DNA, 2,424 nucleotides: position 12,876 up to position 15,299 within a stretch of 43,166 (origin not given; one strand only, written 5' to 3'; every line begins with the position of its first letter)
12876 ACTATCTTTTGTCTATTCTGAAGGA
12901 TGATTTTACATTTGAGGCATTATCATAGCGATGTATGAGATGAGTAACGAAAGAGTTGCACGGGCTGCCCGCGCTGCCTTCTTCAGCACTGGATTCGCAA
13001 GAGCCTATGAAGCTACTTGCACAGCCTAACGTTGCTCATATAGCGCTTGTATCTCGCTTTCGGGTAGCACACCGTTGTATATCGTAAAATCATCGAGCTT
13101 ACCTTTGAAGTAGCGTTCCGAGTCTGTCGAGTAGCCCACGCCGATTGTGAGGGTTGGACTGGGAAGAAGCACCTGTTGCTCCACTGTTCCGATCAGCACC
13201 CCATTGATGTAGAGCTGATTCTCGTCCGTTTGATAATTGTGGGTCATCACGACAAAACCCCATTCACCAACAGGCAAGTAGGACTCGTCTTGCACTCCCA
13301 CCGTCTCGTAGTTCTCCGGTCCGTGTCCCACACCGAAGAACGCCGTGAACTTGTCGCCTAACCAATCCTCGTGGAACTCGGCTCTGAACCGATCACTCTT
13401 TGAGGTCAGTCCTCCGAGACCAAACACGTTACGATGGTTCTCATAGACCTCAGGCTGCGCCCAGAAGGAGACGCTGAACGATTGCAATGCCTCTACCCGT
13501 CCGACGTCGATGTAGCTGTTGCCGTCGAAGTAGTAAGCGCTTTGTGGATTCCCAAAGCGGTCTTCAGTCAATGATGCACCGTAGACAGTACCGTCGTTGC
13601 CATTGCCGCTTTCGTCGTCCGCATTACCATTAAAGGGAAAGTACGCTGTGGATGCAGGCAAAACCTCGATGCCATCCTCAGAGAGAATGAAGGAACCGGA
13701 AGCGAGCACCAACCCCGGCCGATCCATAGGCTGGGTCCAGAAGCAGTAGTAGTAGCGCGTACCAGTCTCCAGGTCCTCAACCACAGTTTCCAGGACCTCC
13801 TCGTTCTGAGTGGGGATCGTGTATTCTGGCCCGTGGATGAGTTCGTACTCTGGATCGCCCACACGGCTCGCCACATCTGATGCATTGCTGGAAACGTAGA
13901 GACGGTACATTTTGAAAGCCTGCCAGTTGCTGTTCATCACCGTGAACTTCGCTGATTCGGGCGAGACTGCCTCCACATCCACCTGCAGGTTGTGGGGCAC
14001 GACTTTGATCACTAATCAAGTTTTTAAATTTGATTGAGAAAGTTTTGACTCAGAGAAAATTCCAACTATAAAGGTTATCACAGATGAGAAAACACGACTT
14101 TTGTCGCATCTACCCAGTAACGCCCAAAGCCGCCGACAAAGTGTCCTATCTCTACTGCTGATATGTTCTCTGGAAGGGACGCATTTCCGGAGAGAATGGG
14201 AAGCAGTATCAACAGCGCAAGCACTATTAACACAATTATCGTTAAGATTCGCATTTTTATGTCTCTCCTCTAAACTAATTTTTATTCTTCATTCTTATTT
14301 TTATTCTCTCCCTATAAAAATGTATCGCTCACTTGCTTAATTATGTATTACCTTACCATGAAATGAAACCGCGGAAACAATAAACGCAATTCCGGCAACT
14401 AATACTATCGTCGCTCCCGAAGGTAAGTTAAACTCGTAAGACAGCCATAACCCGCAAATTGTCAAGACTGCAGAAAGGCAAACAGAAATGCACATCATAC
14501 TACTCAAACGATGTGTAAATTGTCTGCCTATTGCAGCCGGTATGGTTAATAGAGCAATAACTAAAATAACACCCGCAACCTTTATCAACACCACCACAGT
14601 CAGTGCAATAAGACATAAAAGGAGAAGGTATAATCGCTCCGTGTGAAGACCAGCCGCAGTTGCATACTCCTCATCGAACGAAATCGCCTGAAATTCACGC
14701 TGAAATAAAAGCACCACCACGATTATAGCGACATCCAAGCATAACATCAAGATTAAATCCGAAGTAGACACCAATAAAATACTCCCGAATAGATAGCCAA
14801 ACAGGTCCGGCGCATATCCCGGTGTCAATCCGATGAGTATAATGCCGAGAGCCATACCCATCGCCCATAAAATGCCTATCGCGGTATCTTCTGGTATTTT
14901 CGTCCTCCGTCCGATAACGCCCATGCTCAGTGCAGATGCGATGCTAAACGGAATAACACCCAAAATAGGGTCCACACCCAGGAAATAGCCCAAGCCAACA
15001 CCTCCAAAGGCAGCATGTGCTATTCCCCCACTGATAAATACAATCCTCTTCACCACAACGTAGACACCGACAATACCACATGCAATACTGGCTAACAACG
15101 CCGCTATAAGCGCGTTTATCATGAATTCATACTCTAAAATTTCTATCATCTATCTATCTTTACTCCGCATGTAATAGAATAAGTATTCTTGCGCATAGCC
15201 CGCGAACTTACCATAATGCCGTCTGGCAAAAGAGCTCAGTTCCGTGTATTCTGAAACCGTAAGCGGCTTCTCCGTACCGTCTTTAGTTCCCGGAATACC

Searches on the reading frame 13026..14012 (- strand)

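Call 44: search_protein_families(library=pfam, proteins=[window:13026-14012:-], max_evalue=0.00001)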
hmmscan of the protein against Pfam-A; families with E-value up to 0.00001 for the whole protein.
window:13026-14012:- (328 aa): 1 family
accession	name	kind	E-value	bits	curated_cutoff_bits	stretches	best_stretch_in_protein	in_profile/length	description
PF13385.13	Laminin_G_3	-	5.1e-21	75.8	27.6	1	163-322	2-151/151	Concanavalin A-like lectin/glucanases superfamily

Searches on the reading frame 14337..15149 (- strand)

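Call 44: search_protein_families(library=pfam, proteins=[window:14337-15149:-], max_evalue=0.00001)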
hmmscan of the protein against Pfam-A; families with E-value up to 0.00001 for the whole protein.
window:14337-15149:- (270 aa): 2 families
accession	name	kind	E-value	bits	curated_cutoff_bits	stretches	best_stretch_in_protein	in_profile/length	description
PF00950.22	ABC-3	-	1.3e-82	277.6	20.1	1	7-260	2-255/258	ABC 3 transport family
PF01032.23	FecCD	-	1.6e-11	44.2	26.5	1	100-259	145-308/311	FecCD transport family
